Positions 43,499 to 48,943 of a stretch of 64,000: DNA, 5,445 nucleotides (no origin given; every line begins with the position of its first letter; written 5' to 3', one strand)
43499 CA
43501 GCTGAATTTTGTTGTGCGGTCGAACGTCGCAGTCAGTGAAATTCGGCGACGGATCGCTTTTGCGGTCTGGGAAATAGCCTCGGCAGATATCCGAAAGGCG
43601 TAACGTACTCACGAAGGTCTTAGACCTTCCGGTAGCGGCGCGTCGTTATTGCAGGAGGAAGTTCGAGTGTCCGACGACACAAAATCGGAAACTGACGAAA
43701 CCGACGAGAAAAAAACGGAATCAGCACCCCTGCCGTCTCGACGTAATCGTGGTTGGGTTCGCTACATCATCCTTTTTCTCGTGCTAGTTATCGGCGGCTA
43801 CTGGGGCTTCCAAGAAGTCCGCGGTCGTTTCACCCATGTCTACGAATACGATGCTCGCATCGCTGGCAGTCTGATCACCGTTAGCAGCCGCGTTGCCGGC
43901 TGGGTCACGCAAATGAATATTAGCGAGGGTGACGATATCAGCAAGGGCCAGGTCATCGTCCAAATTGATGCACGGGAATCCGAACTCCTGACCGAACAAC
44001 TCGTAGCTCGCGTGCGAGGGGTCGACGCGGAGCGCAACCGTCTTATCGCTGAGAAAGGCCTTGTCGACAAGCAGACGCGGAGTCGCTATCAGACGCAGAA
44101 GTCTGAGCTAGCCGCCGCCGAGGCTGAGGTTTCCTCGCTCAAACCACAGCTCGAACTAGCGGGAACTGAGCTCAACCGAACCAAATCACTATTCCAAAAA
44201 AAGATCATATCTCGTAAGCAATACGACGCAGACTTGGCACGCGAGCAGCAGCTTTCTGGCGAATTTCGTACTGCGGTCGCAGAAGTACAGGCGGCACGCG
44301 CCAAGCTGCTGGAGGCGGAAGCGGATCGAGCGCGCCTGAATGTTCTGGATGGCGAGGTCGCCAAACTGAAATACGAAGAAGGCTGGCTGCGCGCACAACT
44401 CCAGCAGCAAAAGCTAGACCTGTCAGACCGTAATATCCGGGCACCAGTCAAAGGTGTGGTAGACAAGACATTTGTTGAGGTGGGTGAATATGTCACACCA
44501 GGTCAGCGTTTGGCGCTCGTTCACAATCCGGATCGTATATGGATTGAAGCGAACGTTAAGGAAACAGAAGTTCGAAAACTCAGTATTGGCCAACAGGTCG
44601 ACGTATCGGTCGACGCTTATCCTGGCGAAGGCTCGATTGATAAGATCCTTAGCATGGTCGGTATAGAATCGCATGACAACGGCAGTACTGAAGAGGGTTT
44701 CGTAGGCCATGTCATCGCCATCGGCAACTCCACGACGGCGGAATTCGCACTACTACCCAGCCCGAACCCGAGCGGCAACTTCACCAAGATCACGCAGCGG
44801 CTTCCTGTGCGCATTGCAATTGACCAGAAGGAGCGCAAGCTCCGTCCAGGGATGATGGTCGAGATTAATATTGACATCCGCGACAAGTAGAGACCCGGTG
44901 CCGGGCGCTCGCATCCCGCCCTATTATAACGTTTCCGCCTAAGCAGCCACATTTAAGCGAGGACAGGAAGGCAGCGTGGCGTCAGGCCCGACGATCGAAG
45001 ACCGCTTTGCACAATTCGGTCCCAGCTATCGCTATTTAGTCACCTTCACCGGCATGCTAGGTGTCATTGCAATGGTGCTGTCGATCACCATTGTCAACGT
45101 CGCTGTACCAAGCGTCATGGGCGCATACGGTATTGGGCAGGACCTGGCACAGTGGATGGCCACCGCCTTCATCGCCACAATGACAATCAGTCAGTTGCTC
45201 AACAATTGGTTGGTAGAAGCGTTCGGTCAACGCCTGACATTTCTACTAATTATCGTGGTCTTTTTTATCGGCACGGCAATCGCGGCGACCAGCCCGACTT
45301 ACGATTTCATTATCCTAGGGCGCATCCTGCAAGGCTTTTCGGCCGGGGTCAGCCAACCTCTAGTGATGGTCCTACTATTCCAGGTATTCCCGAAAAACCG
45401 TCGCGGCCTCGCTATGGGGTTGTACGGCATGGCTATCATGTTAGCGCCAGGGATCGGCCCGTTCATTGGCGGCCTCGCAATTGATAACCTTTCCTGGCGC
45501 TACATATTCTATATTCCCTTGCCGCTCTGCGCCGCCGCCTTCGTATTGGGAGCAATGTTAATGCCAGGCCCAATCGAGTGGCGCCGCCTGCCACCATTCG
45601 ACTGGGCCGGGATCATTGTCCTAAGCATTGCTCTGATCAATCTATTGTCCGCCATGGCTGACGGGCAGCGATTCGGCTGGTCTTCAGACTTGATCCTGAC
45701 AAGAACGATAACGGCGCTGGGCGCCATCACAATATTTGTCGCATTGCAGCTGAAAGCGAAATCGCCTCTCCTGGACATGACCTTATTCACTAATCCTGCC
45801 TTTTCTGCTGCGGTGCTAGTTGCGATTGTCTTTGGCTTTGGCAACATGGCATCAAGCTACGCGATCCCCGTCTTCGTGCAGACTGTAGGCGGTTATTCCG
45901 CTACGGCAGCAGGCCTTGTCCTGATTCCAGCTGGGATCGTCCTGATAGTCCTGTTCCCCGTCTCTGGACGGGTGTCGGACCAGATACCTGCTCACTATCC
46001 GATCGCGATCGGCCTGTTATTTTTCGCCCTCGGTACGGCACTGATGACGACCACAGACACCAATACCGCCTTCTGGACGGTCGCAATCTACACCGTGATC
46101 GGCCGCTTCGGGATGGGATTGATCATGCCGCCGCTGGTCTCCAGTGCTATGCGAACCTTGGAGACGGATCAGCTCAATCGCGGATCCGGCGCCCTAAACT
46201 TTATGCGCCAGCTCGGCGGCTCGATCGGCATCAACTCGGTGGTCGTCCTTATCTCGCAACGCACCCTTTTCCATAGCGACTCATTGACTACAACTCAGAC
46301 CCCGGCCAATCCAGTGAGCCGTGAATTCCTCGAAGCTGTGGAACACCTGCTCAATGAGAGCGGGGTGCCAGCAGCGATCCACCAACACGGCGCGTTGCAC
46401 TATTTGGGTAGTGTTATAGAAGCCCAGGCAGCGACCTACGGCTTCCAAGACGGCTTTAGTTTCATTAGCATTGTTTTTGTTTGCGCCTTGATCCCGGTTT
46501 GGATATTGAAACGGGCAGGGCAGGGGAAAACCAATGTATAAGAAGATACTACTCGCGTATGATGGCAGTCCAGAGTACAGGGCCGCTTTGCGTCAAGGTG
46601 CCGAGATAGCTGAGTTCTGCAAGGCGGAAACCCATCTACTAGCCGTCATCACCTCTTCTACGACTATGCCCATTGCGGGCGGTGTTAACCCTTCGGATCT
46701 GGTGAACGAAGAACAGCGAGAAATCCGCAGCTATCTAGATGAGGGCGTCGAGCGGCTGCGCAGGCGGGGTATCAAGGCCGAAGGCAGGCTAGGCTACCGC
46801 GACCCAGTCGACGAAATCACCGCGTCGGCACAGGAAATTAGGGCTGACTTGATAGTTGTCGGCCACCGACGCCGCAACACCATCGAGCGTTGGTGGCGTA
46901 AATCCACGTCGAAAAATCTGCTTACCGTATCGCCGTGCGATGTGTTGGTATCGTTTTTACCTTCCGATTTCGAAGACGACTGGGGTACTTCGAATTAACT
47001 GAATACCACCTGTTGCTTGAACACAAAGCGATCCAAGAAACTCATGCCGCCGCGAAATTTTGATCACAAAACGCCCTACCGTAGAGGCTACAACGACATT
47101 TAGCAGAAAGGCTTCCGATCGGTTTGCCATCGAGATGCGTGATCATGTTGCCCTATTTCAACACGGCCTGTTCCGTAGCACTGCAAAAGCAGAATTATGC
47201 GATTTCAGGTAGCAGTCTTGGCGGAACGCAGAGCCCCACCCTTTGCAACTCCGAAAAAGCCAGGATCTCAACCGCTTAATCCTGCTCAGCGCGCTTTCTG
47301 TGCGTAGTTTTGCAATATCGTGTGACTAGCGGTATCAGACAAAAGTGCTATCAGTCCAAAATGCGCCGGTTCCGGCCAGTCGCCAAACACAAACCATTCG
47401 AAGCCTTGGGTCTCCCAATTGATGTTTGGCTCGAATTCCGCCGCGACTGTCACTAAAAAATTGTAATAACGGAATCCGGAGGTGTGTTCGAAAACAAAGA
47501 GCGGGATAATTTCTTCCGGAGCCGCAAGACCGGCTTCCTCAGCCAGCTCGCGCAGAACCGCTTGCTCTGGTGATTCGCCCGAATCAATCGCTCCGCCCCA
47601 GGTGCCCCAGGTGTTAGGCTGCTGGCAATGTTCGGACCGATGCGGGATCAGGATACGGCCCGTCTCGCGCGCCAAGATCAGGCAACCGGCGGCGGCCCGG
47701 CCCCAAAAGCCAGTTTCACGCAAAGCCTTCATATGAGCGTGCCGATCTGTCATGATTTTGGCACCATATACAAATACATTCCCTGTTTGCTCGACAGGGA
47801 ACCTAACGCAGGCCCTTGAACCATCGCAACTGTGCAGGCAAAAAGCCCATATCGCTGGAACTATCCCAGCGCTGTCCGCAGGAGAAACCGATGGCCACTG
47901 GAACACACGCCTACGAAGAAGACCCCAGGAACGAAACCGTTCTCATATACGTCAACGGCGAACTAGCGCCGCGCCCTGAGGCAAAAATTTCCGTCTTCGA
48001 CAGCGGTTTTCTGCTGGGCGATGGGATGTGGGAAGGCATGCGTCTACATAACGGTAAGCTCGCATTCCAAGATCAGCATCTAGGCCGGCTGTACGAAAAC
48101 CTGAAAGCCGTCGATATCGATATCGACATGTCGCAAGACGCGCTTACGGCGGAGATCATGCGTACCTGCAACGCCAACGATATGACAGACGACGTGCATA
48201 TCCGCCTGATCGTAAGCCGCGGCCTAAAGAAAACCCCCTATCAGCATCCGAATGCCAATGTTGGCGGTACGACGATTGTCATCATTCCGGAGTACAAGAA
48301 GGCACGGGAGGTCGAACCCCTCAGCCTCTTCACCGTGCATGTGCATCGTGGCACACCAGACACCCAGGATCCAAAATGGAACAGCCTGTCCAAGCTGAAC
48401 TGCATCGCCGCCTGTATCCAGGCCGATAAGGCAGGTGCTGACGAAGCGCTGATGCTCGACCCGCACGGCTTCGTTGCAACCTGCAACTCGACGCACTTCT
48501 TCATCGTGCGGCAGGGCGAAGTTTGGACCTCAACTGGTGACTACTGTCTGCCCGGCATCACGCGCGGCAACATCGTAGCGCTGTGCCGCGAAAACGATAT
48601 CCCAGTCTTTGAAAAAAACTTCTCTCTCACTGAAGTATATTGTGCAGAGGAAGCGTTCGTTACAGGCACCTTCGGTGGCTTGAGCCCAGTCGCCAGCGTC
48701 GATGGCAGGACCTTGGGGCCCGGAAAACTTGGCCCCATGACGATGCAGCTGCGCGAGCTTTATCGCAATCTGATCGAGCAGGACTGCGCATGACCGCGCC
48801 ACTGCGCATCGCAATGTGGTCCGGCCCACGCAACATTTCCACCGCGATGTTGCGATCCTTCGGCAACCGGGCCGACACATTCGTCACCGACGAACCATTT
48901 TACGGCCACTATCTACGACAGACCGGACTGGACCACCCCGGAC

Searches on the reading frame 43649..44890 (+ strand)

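Call 42: search_protein_families(library=pfam, max_evalue=1e-8, proteins=[window:43649-44890:+])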
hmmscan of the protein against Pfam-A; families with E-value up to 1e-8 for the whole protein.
window:43649-44890:+ (413 aa): 3 families
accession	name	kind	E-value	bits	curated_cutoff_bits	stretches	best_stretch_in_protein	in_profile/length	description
PF16576.10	HlyD_D23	-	1.4e-22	80.5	30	1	75-335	19-186/214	Barrel-sandwich domain of CusB or HlyD membrane-fusion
PF13437.12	HlyD_3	-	5.5e-18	66.1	22.2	1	263-337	2-80/106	HlyD family secretion protein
PF13533.13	Biotin_lipoyl_2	-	6.2e-09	35.9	29.8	0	76-107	1-32/32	Biotin-lipoyl like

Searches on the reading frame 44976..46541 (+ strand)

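Call 42: search_protein_families(library=pfam, max_evalue=1e-8, proteins=[window:44976-46541:+])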
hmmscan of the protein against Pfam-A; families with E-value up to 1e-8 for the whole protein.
window:44976-46541:+ (521 aa): 2 families
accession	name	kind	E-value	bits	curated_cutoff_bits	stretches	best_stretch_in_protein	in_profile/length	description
PF07690.21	MFS_1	-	2.8e-53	181.5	33.4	1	27-418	2-346/347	Major Facilitator Superfamily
PF00083.30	Sugar_tr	-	4.3e-10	39.5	22.3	1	57-195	47-190/452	Sugar (and other) transporter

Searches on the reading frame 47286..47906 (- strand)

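Call 42: search_protein_families(library=pfam, max_evalue=1e-8, proteins=[window:47286-47906:-])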
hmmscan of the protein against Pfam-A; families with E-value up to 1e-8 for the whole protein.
window:47286-47906:- (206 aa): 1 family
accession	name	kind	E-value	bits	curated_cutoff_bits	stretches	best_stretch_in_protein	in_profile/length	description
PF00293.34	NUDIX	-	1.7e-16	60.8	21.1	1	70-176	3-117/134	NUDIX domain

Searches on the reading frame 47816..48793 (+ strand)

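Call 42: search_protein_families(library=pfam, max_evalue=1e-8, proteins=[window:47816-48793:+])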
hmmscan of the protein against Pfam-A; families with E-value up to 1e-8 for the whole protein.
window:47816-48793:+ (325 aa): 1 family
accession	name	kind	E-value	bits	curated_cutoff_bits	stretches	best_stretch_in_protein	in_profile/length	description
PF01063.24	Aminotran_4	-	1.9e-38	133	28.5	1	72-295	3-223/223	Amino-transferase class IV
